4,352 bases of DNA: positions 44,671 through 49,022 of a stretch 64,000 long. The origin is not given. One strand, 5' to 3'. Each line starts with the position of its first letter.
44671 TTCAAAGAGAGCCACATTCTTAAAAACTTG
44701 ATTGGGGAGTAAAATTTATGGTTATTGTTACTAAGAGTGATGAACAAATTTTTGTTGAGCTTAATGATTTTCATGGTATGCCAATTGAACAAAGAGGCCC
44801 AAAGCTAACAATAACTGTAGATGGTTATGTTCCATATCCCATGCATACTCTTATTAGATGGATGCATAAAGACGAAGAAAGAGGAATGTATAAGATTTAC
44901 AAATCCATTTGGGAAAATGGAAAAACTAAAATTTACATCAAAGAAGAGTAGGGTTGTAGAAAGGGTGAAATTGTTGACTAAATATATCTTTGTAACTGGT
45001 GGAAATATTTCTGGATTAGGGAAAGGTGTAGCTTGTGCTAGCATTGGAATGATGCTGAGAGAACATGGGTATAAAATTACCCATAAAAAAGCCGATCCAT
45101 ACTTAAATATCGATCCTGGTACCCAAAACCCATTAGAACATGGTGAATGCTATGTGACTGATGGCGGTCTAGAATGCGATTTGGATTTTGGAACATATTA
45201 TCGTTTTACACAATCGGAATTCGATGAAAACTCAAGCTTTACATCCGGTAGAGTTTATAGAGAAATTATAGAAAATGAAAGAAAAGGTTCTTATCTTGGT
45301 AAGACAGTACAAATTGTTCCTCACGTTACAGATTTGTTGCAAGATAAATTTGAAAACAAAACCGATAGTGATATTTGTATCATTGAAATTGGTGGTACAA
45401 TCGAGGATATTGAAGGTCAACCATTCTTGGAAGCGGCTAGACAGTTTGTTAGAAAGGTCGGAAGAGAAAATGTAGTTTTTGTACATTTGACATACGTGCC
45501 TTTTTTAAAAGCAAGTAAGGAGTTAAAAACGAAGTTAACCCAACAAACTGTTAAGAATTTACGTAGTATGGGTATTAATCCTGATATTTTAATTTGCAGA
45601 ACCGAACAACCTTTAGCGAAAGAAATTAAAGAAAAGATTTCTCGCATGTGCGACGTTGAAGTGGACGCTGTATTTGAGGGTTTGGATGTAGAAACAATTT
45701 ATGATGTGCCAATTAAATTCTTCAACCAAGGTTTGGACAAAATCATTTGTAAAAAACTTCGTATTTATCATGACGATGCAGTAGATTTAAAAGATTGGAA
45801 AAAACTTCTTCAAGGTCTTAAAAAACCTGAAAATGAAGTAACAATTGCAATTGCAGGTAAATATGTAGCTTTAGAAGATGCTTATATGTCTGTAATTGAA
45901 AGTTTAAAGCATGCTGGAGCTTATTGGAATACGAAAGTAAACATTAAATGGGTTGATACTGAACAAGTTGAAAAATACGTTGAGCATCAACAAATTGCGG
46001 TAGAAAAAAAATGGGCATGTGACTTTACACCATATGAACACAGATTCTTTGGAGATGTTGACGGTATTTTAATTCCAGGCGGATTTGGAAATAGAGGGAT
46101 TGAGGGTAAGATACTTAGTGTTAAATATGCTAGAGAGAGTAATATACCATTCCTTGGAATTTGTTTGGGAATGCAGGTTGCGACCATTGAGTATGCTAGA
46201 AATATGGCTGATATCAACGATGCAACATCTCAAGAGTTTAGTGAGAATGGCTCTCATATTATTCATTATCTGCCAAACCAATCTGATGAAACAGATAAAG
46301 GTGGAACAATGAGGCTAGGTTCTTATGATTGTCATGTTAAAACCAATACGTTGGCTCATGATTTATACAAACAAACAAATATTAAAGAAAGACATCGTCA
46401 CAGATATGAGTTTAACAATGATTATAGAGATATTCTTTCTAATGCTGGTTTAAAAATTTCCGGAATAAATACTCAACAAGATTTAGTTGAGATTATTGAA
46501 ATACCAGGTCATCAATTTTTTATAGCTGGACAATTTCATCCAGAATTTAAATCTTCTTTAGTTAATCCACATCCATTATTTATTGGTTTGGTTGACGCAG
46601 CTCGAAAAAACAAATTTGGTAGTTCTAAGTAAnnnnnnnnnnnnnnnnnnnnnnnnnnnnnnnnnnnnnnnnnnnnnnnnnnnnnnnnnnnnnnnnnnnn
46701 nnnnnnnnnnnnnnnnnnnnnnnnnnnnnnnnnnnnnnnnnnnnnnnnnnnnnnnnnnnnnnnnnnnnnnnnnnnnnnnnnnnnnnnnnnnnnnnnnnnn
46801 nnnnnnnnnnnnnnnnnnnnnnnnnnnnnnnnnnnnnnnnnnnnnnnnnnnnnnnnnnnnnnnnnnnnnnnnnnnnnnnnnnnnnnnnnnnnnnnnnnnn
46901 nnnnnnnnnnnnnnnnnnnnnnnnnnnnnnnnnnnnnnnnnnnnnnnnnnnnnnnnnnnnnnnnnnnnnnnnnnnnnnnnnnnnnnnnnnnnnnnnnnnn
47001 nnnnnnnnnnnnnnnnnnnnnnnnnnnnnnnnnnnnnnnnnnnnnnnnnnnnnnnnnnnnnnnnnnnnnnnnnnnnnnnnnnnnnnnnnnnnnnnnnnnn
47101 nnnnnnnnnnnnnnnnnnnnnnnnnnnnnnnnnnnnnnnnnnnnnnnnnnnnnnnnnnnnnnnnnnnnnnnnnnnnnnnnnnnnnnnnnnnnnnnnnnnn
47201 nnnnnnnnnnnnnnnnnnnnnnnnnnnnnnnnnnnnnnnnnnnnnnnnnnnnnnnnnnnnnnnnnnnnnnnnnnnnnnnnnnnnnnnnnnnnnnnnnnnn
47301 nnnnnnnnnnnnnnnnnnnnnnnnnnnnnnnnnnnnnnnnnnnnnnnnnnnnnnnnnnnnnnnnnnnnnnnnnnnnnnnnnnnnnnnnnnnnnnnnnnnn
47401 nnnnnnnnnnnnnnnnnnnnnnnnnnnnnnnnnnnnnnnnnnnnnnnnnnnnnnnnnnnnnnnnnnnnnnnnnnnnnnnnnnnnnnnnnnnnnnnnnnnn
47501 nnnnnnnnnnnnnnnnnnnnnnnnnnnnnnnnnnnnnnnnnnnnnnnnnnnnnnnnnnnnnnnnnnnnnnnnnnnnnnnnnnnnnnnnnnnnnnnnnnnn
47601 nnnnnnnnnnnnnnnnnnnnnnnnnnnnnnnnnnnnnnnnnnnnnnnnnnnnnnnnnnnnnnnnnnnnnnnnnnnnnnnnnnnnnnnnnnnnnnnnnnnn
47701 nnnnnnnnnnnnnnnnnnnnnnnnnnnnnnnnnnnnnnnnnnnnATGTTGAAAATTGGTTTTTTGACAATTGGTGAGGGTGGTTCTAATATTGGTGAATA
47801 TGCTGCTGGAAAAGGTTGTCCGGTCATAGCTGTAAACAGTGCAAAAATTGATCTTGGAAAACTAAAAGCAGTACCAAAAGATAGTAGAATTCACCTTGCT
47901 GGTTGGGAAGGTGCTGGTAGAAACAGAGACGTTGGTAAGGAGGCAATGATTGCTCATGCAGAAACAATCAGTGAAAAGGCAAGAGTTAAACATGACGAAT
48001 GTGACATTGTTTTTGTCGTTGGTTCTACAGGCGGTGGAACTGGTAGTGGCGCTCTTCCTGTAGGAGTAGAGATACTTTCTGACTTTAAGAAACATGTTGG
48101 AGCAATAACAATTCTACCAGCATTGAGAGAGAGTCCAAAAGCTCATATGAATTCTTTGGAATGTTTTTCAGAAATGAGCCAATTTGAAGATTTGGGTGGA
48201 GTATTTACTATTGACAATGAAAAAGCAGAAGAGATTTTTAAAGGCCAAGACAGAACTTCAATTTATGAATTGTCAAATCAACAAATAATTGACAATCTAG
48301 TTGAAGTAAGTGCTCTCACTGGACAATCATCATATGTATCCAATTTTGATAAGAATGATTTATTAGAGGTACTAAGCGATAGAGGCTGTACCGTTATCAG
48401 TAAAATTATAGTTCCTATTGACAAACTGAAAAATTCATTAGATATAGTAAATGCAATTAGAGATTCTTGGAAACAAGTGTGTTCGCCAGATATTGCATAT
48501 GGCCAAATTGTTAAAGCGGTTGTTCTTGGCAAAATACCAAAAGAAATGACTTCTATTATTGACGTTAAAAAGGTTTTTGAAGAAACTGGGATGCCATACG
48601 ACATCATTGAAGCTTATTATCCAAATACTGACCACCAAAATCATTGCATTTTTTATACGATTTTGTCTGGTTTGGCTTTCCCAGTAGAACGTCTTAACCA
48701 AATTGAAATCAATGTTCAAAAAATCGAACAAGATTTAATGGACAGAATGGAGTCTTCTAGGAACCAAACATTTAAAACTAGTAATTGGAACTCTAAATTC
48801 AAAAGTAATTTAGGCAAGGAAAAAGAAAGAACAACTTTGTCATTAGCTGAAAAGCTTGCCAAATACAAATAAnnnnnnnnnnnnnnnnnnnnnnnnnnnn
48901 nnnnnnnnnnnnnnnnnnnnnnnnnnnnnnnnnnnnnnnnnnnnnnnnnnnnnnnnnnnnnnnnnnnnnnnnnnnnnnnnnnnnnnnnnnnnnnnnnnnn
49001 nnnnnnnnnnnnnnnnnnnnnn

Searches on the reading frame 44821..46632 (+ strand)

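Call 18: search_protein_families(library=phrogs, proteins=[window:44821-46632:+], max_evalue=0.00001)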
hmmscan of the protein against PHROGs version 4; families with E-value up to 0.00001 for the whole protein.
window:44821-46632:+ (603 aa): 1 family
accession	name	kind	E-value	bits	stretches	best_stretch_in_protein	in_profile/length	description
phrog_28378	-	unknown function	2e-187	625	1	52-598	2-544/547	-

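Call 19: search_protein_families(library=pfam, proteins=[window:44821-46632:+], max_evalue=0.00001)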
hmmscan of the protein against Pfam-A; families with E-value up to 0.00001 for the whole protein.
window:44821-46632:+ (603 aa): 3 families
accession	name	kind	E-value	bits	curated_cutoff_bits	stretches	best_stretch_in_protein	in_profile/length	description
PF06418.20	CTP_synth_N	-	2.2e-110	368.6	26.1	1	54-315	1-265/265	CTP synthase N-terminus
PF00117.34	GATase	-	1.6e-36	126.2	22.8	1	351-592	2-189/190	Glutamine amidotransferase class-I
PF07722.19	Peptidase_C26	-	8.6e-08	32.6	20.5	1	434-575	98-219/219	Peptidase C26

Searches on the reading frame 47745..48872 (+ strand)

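Call 18: search_protein_families(library=phrogs, proteins=[window:47745-48872:+], max_evalue=0.00001)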
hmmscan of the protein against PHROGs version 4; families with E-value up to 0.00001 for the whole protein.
window:47745-48872:+ (375 aa): 1 family
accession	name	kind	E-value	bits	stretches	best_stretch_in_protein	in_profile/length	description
phrog_17961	-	unknown function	1.2e-12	48.9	1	3-162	4-168/358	-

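Call 19: search_protein_families(library=pfam, proteins=[window:47745-48872:+], max_evalue=0.00001)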
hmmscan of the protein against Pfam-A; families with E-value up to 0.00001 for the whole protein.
window:47745-48872:+ (375 aa): 2 families
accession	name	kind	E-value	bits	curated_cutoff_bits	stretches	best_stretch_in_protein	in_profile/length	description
PF00091.31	Tubulin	-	3.2e-15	57.3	33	1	9-164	7-188/190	Tubulin/FtsZ family, GTPase domain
PF13809.12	Tubulin_2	-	1.1e-06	28.6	27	1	55-200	115-279/356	Tubulin like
